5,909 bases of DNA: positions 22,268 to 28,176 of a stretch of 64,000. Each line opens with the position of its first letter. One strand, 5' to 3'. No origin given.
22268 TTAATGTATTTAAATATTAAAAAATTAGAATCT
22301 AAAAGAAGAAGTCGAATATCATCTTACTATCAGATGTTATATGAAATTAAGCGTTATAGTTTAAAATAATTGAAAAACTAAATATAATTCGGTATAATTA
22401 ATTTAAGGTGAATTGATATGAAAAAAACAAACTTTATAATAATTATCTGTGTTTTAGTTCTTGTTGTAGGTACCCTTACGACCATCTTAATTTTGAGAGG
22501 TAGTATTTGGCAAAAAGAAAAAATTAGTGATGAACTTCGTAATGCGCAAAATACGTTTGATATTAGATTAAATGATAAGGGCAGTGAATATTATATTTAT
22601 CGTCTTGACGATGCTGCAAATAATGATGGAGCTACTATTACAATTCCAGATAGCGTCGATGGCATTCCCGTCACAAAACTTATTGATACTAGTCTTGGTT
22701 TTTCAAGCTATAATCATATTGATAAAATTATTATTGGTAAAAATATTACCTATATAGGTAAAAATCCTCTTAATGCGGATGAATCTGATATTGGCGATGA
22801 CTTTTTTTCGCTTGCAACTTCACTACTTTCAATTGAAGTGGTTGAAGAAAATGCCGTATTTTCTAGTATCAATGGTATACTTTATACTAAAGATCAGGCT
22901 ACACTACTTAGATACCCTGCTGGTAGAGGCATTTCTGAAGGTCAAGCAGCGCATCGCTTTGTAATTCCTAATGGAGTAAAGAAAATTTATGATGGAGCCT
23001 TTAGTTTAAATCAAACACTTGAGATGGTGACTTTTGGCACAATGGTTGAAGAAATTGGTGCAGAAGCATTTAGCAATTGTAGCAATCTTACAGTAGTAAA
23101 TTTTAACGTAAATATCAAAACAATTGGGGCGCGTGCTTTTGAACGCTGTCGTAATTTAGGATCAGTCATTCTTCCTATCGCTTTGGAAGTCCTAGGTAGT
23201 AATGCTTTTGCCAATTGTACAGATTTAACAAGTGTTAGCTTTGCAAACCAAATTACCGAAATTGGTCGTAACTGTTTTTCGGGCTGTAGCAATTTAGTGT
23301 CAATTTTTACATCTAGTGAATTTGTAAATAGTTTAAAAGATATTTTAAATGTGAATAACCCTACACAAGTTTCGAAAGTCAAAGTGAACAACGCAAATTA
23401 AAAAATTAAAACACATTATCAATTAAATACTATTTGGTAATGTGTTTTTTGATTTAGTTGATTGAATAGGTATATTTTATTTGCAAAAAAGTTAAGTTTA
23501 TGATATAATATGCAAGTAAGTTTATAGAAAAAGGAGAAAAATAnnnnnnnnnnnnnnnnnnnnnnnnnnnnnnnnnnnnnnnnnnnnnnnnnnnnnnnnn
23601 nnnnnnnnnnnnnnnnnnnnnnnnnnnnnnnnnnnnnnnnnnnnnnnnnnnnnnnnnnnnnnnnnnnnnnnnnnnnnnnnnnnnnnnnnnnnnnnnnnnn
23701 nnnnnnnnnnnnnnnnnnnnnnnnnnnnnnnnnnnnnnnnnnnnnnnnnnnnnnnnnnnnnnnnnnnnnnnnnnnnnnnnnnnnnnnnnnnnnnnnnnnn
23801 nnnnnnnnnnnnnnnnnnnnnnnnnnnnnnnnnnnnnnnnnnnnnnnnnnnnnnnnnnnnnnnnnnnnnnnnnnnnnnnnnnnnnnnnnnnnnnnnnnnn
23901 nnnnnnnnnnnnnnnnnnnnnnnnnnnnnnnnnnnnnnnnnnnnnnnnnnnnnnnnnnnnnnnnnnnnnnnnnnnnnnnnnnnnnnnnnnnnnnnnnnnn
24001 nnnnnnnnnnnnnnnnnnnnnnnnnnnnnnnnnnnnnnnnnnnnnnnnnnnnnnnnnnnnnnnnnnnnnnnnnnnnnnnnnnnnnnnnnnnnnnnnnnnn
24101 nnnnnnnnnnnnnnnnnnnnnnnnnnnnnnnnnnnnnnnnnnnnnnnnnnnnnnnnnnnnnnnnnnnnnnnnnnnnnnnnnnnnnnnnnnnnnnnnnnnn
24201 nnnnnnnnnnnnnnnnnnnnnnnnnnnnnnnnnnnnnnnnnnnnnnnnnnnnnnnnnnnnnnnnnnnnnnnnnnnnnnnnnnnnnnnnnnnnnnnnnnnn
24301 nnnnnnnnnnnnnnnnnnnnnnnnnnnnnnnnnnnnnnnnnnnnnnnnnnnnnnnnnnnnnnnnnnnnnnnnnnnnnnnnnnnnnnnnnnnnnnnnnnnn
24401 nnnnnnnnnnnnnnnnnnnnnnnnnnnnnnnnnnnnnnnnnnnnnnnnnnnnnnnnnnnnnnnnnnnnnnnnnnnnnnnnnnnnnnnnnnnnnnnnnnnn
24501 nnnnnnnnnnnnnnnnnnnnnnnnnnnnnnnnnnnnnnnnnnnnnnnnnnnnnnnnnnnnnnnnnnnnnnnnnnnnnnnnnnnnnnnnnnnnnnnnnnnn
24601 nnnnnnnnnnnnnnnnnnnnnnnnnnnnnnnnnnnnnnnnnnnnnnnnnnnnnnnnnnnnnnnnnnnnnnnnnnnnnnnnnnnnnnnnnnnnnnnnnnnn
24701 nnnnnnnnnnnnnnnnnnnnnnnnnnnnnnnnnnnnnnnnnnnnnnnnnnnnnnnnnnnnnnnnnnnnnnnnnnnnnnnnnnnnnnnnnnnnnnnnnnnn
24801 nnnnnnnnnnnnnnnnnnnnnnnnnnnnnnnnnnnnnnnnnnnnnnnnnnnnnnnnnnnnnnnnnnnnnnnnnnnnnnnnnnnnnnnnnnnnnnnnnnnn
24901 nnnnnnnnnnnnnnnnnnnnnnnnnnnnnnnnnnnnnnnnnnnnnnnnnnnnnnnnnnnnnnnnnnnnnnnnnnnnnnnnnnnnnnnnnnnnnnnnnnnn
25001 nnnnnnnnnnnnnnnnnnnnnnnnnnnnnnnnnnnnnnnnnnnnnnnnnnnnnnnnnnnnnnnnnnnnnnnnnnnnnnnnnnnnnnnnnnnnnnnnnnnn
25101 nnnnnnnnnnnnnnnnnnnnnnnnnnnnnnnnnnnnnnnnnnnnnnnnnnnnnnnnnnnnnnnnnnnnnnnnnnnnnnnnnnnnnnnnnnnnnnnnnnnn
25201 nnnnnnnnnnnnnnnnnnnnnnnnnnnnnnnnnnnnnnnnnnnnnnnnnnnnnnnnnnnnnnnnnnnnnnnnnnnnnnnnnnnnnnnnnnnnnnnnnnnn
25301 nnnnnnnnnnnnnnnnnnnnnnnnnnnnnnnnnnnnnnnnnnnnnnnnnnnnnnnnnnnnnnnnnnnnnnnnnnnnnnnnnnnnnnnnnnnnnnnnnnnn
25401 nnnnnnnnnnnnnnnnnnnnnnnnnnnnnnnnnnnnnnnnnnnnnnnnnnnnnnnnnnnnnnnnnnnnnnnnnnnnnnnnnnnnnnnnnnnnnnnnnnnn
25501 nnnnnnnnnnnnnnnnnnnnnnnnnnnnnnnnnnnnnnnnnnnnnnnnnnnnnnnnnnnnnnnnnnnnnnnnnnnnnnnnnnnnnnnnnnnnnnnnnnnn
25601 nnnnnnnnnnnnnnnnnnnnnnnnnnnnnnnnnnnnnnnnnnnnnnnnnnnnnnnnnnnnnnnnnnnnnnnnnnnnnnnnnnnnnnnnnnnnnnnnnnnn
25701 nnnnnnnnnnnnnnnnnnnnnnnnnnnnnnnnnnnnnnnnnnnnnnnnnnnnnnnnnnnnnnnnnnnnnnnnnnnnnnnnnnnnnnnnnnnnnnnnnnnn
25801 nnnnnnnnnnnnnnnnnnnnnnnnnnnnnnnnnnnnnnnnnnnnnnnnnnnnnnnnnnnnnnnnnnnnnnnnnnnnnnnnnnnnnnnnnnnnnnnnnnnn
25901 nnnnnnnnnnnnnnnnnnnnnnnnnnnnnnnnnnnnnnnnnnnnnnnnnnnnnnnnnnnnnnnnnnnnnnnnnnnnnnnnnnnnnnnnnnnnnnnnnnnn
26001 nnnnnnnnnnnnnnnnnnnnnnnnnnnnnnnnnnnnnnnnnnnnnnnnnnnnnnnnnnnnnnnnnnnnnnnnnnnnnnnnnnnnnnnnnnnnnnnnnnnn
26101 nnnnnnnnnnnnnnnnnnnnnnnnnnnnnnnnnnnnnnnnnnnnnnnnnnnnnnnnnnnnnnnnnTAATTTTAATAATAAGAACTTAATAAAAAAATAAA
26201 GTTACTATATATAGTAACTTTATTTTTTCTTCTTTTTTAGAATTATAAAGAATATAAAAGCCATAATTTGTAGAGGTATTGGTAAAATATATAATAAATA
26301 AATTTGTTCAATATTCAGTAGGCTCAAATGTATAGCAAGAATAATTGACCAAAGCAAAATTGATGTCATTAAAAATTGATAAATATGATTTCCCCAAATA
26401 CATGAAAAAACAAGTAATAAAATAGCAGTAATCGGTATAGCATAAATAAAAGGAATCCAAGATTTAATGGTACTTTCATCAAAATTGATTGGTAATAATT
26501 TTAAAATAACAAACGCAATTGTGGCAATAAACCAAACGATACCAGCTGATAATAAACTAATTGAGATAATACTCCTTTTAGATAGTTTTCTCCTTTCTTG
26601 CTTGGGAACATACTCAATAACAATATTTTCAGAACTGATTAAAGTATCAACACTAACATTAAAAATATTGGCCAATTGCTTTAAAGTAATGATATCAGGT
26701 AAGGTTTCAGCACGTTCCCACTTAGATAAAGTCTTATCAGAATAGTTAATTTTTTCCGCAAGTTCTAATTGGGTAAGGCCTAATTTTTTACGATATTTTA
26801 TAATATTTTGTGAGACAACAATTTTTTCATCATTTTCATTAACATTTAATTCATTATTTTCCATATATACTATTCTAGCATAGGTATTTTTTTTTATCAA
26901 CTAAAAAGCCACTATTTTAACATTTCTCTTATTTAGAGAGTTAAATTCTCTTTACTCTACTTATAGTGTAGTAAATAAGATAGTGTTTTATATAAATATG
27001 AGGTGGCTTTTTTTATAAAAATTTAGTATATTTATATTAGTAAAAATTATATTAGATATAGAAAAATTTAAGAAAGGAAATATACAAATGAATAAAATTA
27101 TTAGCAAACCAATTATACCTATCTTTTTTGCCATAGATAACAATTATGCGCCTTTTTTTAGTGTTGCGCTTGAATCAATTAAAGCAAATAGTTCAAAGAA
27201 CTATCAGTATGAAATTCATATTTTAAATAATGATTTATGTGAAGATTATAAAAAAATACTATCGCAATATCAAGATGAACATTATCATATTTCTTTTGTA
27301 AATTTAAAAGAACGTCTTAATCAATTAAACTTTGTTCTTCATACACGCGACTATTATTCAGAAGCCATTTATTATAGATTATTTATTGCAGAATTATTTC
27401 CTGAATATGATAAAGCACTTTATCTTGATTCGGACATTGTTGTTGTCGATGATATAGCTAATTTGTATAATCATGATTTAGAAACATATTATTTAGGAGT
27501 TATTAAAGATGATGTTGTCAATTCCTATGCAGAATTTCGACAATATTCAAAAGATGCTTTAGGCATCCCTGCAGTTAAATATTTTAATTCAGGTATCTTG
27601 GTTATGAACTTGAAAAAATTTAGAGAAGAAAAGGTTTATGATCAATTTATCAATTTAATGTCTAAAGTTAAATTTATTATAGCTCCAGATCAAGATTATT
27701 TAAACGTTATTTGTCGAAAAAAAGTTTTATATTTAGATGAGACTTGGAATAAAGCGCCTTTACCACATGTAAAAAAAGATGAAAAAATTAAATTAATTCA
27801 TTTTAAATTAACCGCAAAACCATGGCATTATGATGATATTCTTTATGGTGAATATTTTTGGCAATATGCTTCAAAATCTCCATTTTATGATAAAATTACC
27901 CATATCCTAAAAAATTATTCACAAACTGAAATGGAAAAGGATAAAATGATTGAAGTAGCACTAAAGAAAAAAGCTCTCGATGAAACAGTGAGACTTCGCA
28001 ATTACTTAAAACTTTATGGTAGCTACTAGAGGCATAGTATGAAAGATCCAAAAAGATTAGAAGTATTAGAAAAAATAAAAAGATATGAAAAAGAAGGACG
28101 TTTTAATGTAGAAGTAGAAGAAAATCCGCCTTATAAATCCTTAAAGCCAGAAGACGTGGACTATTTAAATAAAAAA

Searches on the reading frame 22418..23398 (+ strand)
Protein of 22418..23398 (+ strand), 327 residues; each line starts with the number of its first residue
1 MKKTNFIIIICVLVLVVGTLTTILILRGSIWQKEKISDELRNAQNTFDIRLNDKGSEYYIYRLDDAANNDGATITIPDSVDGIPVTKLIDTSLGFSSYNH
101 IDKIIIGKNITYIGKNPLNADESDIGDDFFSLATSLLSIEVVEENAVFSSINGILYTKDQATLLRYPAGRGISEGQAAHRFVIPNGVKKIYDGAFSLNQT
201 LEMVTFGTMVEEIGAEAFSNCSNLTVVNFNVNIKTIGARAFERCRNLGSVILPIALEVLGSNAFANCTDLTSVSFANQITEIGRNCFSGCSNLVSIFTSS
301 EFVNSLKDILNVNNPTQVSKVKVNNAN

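Call 75: search_protein_families(library=pfam, proteins=[window:22418-23398:+], max_evalue=1e-12)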
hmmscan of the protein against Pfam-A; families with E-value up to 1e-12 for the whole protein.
window:22418-23398:+ (327 aa): 1 family
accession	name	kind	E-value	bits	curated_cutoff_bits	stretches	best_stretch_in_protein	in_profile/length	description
PF13306.12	LRR_5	-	1.1e-29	103.3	27.7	1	180-293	15-126/127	BspA type Leucine rich repeat region (6 copies)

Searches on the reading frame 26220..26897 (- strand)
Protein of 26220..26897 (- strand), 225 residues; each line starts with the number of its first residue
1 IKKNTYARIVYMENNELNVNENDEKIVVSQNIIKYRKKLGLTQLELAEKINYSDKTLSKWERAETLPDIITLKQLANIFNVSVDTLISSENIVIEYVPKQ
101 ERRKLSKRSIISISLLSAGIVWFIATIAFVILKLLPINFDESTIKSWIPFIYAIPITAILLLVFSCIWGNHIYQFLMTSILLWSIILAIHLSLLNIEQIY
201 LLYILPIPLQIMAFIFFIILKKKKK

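Call 75: search_protein_families(library=pfam, proteins=[window:26220-26897:-], max_evalue=1e-12)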
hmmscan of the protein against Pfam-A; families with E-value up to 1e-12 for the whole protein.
window:26220-26897:- (225 aa): 1 family
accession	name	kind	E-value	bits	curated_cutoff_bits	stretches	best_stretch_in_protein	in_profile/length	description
PF01381.28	HTH_3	-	2.3e-16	60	23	1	32-85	1-54/55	Helix-turn-helix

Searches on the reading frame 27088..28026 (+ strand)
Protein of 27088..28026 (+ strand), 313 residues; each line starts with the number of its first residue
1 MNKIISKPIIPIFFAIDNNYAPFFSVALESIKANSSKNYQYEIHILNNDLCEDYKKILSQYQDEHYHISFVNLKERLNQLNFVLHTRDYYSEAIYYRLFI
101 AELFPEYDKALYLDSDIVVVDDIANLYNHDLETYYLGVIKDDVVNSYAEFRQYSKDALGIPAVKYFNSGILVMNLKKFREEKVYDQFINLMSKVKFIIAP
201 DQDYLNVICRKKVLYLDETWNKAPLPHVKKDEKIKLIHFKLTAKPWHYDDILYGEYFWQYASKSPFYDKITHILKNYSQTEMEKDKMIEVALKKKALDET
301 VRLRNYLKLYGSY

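Call 75: search_protein_families(library=pfam, proteins=[window:27088-28026:+], max_evalue=1e-12)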
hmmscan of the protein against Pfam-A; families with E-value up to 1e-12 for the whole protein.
window:27088-28026:+ (313 aa): 1 family
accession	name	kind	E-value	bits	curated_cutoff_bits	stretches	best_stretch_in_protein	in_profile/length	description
PF01501.26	Glyco_transf_8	-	1.6e-48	165.9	24.3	1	11-249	1-252/253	Glycosyl transferase family 8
